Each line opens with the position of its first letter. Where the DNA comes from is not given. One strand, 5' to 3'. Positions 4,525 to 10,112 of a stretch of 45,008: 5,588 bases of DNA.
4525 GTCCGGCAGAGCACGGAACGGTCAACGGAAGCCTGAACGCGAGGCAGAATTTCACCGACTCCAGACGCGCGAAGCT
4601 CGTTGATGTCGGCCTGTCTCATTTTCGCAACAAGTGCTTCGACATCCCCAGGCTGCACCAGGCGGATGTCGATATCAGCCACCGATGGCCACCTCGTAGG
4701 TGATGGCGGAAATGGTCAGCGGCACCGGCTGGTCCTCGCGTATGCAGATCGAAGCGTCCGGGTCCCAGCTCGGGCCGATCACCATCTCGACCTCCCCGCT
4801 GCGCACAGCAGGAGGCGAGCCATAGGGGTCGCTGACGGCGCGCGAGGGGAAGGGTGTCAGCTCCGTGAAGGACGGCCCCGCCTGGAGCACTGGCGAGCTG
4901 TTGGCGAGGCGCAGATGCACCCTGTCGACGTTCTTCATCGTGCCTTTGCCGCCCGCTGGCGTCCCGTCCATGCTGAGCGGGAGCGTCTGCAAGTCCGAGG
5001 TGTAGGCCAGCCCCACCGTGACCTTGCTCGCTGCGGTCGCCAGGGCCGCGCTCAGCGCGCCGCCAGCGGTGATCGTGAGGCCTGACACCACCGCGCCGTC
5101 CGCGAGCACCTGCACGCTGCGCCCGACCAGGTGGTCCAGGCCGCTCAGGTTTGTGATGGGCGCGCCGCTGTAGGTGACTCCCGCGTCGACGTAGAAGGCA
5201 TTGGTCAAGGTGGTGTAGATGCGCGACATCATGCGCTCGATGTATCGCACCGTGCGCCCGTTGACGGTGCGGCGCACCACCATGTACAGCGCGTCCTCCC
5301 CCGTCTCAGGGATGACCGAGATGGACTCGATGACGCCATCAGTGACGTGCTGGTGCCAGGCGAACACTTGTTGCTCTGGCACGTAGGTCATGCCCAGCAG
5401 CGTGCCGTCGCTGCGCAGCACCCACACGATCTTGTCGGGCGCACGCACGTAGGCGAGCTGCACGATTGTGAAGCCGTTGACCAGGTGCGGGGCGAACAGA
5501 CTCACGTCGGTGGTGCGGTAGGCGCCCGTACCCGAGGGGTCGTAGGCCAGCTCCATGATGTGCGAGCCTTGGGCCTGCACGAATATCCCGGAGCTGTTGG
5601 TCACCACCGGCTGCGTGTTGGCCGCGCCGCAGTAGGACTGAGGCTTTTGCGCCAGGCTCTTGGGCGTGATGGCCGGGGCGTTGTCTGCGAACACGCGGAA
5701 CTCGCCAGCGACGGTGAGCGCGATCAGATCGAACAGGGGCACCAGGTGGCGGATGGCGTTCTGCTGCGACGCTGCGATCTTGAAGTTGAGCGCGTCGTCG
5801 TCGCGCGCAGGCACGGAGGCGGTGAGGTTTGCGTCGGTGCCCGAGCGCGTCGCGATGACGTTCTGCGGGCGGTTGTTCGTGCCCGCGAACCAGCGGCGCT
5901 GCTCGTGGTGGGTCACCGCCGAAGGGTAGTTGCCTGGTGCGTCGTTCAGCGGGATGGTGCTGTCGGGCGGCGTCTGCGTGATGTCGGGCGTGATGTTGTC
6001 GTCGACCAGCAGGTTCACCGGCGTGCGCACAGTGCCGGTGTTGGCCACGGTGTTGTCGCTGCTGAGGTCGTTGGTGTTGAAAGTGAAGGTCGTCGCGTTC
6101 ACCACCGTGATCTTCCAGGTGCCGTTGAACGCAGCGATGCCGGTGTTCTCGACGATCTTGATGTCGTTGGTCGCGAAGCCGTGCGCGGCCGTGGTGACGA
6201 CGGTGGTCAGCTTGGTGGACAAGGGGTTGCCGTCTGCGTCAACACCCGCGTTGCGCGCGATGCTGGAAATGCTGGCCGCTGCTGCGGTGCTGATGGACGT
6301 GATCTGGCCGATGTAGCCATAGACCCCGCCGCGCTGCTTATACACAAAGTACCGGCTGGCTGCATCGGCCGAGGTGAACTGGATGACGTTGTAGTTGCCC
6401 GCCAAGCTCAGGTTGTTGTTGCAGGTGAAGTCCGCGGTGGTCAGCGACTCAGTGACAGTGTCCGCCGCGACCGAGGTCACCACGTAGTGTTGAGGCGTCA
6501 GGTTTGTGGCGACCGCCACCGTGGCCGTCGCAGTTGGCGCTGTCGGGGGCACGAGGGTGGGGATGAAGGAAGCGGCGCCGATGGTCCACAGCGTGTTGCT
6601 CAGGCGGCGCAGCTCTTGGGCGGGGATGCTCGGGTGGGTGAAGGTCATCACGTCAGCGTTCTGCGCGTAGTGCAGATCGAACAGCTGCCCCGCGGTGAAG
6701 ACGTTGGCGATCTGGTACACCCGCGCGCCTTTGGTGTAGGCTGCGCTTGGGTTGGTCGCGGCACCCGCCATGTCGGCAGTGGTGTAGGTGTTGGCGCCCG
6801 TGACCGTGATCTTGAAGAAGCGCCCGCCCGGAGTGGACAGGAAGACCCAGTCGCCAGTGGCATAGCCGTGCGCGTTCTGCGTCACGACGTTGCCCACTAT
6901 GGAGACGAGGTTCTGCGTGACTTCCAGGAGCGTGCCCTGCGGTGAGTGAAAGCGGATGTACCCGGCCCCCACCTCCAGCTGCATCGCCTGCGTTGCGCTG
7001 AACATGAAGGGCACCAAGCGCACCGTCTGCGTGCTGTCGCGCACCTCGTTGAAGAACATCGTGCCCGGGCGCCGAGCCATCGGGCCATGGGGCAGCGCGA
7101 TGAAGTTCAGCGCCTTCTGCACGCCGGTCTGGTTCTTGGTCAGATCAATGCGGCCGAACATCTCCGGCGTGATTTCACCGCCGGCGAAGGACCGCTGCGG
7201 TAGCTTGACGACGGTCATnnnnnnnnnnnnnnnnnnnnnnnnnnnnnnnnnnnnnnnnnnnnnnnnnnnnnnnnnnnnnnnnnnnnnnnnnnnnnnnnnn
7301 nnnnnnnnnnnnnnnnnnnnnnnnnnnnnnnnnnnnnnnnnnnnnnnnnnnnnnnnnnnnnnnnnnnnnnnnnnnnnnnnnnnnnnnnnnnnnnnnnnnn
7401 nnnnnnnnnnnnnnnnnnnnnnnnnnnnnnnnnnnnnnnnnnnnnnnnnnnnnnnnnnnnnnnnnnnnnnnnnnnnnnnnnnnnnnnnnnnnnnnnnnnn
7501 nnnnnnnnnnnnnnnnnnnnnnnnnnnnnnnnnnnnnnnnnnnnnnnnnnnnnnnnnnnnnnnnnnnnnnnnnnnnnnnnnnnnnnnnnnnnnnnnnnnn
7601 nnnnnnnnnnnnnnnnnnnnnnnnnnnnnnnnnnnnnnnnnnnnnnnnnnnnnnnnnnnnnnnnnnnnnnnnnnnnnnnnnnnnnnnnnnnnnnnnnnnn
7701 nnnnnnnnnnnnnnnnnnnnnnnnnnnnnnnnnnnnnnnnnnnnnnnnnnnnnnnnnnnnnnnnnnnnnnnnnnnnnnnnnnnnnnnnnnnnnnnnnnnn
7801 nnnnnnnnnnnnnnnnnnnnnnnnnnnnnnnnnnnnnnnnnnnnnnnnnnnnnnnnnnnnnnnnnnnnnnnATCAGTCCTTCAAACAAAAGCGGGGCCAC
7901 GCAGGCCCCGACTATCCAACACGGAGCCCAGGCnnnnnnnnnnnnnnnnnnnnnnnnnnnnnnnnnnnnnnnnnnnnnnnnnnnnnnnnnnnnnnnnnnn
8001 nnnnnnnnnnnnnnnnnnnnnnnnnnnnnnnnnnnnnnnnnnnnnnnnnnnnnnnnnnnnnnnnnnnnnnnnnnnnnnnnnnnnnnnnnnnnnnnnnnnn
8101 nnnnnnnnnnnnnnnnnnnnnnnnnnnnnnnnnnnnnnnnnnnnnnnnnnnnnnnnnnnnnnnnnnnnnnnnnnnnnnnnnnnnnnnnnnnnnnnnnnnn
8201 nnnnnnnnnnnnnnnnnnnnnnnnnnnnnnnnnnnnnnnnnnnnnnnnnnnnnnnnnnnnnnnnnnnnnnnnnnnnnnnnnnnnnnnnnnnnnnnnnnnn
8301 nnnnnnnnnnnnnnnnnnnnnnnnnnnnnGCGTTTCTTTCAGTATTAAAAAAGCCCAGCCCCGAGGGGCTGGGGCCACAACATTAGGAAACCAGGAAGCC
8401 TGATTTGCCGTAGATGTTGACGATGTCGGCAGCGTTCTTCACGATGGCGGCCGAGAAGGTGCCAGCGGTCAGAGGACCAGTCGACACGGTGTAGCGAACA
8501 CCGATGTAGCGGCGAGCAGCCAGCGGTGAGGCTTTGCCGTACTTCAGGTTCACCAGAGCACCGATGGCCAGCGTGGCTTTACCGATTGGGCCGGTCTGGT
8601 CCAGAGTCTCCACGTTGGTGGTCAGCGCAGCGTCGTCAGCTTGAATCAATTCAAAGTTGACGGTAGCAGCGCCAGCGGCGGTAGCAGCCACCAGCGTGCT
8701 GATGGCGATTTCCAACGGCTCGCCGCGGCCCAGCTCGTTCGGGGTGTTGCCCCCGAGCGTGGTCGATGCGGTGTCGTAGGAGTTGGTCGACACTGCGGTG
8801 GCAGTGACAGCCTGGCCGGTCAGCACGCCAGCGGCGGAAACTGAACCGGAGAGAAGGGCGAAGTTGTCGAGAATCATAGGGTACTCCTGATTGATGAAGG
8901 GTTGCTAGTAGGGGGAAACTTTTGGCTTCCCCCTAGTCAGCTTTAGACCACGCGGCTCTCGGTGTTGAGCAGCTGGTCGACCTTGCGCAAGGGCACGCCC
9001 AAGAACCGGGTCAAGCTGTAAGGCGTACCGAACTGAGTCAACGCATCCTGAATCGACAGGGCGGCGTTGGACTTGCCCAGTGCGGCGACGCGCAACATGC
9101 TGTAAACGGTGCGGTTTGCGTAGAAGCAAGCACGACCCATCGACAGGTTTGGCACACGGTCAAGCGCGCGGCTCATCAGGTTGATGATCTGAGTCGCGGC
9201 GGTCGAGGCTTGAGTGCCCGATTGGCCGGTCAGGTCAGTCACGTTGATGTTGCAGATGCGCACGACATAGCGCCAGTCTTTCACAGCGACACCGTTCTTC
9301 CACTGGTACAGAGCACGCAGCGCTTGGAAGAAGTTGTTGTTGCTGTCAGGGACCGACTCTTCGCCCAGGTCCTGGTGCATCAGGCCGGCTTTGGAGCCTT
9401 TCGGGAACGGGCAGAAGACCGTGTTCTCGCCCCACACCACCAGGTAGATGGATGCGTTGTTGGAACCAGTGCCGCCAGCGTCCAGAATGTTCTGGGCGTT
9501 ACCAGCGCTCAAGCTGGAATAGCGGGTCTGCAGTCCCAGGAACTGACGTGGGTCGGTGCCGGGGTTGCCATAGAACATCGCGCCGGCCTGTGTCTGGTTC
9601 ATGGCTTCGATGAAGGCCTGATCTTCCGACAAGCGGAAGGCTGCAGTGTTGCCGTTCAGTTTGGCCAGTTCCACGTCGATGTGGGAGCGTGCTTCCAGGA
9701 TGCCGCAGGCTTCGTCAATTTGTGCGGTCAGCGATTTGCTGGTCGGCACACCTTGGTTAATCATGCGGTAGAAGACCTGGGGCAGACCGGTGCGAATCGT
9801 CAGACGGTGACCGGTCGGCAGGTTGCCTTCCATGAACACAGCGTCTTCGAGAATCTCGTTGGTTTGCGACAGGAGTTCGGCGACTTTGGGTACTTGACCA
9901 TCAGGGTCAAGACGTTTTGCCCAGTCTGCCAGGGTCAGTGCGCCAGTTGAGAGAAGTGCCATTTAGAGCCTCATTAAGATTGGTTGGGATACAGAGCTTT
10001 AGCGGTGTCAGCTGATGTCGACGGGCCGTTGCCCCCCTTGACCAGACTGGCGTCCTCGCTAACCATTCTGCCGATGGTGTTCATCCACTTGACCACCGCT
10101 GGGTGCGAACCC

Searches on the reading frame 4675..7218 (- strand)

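Call 122: search_protein_families(library=pfam, proteins=[window:4675-7218:-], max_evalue=0.001)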
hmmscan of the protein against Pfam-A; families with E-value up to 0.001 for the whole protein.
window:4675-7218:- (847 aa): 1 family
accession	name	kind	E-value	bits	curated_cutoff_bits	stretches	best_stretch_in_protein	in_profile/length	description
PF16190.11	E1_FCCH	-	0.00095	19.6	29.5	0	338-395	6-64/70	Ubiquitin-activating enzyme E1 FCCH domain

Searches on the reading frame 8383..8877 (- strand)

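Call 122: search_protein_families(library=pfam, proteins=[window:8383-8877:-], max_evalue=0.001)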
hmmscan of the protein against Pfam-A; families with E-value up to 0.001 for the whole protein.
window:8383-8877:- (164 aa): 1 family
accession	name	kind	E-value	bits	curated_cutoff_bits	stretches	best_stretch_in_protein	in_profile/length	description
PF21190.3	Bbp16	-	3.7e-29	101.8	27.1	1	20-145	3-115/115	Bbp16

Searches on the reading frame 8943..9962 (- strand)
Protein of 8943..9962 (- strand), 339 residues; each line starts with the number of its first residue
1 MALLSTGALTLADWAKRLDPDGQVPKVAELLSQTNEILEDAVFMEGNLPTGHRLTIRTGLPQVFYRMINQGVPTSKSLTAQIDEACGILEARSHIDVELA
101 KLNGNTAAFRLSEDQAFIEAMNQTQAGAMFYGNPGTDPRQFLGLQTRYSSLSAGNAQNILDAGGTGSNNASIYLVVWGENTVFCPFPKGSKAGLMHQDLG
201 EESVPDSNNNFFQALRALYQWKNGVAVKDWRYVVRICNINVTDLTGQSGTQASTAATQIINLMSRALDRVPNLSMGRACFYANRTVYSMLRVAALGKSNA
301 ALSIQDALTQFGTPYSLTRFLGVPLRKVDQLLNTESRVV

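Call 122: search_protein_families(library=pfam, proteins=[window:8943-9962:-], max_evalue=0.001)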
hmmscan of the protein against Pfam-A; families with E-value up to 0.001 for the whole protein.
window:8943-9962:- (339 aa): 1 family
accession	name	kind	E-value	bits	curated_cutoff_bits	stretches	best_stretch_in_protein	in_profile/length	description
PF20911.3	GP7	-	2.4e-130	434.5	27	1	19-339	1-313/313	Major capsid protein GP7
